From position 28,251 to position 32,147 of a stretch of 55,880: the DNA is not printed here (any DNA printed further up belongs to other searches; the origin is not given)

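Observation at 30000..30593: Complete histidine-phosphatase (PGM/SixA/CobC superfamily) domain inserted in frame inside isoleucyl-tRNA synthetase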

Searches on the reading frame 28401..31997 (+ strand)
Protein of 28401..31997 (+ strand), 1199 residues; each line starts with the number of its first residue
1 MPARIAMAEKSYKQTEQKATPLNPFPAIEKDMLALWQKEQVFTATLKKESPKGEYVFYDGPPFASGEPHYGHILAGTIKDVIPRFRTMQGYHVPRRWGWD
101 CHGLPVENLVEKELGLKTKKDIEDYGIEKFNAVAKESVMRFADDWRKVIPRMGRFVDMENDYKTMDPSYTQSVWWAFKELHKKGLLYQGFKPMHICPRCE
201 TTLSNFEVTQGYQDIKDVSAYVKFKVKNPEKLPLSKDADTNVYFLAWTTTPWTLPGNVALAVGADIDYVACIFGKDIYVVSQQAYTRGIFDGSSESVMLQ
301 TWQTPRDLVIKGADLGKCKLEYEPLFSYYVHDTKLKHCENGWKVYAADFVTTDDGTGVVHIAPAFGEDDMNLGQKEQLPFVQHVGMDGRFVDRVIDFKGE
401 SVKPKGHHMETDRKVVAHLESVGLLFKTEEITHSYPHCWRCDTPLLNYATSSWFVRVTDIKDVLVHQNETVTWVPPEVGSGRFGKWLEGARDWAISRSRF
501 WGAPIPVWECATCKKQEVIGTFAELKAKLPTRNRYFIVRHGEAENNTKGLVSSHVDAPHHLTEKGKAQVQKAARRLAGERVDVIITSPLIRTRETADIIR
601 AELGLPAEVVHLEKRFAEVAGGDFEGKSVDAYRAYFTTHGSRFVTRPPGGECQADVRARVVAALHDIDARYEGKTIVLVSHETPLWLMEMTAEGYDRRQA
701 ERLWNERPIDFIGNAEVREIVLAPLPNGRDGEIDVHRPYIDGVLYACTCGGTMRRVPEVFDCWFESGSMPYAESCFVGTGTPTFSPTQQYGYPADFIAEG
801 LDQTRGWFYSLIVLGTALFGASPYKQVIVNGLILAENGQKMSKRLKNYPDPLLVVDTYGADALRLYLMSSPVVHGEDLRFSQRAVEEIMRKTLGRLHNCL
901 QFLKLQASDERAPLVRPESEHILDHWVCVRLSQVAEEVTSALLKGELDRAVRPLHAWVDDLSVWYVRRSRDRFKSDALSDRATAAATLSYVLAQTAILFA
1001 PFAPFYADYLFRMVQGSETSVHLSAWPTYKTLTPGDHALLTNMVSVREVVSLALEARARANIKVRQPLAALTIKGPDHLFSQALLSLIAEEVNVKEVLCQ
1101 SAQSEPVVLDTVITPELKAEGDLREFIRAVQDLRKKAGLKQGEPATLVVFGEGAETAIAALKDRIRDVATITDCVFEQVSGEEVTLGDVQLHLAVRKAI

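Call 3: search_protein_families(library=pfam, proteins=[window:28401-31997:+], max_evalue=0.01)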
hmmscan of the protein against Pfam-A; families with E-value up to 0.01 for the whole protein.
window:28401-31997:+ (1199 aa): 6 families
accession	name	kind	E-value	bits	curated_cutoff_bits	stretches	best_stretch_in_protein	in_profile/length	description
PF00133.28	tRNA-synt_1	-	9.1e-134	446.7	22.7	2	32-529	2-267/414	tRNA synthetases class I (I, L, M and V)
PF00300.27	His_Phos_1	-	6.2e-38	130.9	21.7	1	536-703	2-169/194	Histidine phosphatase superfamily (branch 1)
PF08264.19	Anticodon_1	-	1.8e-25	90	25.1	1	924-1069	1-145/148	Anticodon-binding domain of tRNA ligase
PF09334.17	tRNA-synt_1g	-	1.2e-15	57.7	20.1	2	62-208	8-135/391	tRNA synthetases class I (M)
PF19302.4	DUF5915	-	3.6e-12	46.7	27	1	1071-1197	68-194/195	Domain of unknown function (DUF5915)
PF13603.12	tRNA-synt_1_2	-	0.0086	16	25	0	343-386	99-142/185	Leucyl-tRNA synthetase, editing domain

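Call 4: search_protein_families(library=ncbifam, proteins=[window:28401-31997:+], max_evalue=0.01)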
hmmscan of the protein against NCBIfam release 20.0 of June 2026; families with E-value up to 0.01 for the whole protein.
window:28401-31997:+ (1199 aa): 34 families (the best 25 are shown)
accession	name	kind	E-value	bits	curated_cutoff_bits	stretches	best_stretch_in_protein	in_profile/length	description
TIGR00392.1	ileS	equivalog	1.7e-258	860.2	621.4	2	25-531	8-501/861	isoleucine--tRNA ligase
NF000258.1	MupB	exception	1.6e-203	678.4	1900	2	29-515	9-463/1033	mupirocin-resistant isoleucine--tRNA ligase MupB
NF000257.1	MupA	exception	2.9e-187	624.5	1900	2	30-518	10-462/1024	mupirocin-resistant isoleucine--tRNA ligase MupA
TIGR00422.1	valS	equivalog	7.7e-130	434.4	612.1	3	755-1134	446-821/863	valine--tRNA ligase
NF009687.0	PRK13208.1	equivalog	2.3e-119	399.8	738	3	753-1104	452-793/801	valine--tRNA ligase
NF004349.1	PRK05729.1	equivalog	6.2e-108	362.2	704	3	752-1106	433-777/860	valine--tRNA ligase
NF040702.1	ileS_w_GNAT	exception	5.1e-106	355.5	1999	3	30-280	24-278/1100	isoleucine--tRNA ligase, N-acetyltransferase domain-containing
NF011492.0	PRK14900.1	equivalog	6.7e-71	239.4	1783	3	748-1080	444-776/1044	valine--tRNA ligase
NF000540.1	alt_ValS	exception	1.5e-58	198.5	900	3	757-1081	496-808/827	valine--tRNA ligase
TIGR00395.1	leuS_arch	equivalog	9.3e-53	179.5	648.5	2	27-370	2-316/938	leucine--tRNA ligase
NF008957.0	PRK12300.1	subfamily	4.6e-50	170.5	677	2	26-364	7-316/946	leucine--tRNA ligase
TIGR00396.1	leuS_bact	equivalog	2.6e-44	151.6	548.4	3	27-211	5-172/843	leucine--tRNA ligase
NF005567.0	PRK07238.1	equivalog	1.3e-25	90.6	326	1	526-687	171-332/378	bifunctional RNase H/acid phosphatase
TIGR00398.1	metG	equivalog_domain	2.4e-23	82.7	336.35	2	824-1022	312-509/530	methionine--tRNA ligase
NF038349.1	dPGM_arch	equivalog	4.7e-21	75.6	225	1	537-685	3-141/194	2,3-diphosphoglycerate-dependent phosphoglycerate mutase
TIGR03162.1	ribazole_cobC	equivalog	8.4e-20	70.9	162.9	1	537-696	3-159/176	alpha-ribazole phosphatase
NF045917.1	PhserinePhPspA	equivalog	2.7e-18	66.4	350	1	534-690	3-159/211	phosphoserine phosphatase PspA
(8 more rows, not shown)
